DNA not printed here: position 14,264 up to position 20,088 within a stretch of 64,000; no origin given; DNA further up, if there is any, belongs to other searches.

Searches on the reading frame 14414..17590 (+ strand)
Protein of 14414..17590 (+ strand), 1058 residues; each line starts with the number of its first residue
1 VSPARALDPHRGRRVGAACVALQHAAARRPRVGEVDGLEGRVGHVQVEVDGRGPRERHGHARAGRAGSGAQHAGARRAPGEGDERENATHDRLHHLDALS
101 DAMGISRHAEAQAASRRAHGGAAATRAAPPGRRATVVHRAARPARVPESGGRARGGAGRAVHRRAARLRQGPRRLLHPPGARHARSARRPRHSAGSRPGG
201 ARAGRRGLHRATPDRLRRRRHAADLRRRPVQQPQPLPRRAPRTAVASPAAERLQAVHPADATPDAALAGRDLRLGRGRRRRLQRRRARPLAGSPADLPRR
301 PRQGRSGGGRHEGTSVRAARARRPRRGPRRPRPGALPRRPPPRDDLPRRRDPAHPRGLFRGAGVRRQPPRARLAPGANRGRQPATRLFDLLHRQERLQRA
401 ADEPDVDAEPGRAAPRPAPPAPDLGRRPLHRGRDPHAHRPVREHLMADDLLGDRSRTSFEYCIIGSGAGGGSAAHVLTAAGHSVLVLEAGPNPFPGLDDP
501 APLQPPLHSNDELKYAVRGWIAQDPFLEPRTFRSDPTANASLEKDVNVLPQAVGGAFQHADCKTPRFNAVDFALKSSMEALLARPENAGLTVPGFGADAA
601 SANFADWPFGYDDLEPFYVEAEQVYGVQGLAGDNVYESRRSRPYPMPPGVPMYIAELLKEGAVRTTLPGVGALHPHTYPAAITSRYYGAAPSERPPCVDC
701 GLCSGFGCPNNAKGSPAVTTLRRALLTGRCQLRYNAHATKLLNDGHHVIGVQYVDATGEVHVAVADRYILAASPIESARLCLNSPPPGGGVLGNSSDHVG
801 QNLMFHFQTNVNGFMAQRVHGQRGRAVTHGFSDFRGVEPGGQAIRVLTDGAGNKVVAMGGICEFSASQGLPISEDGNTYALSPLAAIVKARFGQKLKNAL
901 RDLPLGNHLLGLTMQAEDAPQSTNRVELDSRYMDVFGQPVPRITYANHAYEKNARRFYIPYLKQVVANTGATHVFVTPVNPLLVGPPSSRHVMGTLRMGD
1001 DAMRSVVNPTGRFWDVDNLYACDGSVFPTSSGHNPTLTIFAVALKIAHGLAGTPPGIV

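Call 50: search_protein_families(library=pfam, proteins=[window:14414-17590:+], max_evalue=0.001)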
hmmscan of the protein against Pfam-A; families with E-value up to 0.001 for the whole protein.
window:14414-17590:+ (1058 aa): 3 families
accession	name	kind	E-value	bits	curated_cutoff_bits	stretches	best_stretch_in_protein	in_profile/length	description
PF05199.19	GMC_oxred_C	-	2.6e-25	90.1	24.6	1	920-1043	1-139/139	GMC oxidoreductase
PF00732.25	GMC_oxred_N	-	6.3e-08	33.1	23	1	691-807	105-217/218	GMC oxidoreductase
PF13450.12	NAD_binding_8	-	4.3e-05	24.2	21.9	1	463-493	1-31/68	NAD(P)-binding Rossmann-like domain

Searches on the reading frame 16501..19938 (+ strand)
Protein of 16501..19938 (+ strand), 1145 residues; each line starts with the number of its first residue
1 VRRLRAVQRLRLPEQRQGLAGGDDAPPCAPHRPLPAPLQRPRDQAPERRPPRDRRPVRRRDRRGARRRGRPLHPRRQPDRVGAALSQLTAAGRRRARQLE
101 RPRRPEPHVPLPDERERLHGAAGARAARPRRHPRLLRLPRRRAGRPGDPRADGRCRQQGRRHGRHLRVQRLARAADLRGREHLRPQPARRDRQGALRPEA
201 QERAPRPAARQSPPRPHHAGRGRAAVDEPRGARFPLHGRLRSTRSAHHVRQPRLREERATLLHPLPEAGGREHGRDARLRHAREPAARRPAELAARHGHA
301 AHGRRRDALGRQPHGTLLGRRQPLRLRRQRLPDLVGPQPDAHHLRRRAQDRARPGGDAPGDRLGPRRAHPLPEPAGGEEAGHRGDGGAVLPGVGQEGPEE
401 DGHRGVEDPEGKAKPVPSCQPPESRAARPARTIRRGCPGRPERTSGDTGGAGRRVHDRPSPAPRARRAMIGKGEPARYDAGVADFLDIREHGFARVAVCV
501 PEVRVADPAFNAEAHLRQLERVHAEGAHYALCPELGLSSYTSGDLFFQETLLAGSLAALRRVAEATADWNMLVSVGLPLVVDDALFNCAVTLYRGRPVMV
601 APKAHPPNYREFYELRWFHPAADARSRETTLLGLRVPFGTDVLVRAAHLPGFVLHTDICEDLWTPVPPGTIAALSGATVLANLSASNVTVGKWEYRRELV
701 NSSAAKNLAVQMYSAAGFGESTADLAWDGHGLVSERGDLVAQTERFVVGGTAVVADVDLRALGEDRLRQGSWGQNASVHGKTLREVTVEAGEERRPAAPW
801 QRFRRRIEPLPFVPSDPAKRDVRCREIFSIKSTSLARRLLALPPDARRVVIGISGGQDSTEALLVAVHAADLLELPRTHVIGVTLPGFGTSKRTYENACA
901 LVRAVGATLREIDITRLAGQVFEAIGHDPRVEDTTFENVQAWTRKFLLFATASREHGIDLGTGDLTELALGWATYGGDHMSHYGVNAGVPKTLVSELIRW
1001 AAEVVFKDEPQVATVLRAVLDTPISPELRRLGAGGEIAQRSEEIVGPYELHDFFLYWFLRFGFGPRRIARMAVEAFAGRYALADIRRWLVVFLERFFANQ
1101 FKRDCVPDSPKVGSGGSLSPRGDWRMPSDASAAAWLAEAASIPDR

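Call 50: search_protein_families(library=pfam, proteins=[window:16501-19938:+], max_evalue=0.001)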
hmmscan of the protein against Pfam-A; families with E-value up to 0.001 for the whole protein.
window:16501-19938:+ (1145 aa): 2 families
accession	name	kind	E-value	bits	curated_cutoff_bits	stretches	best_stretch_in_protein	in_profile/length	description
PF02540.23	NAD_synthase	-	2.9e-20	72.9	21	1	846-1002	18-167/242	NAD synthase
PF00795.27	CN_hydrolase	-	5.3e-12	46.1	23.2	1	495-764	1-253/256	Carbon-nitrogen hydrolase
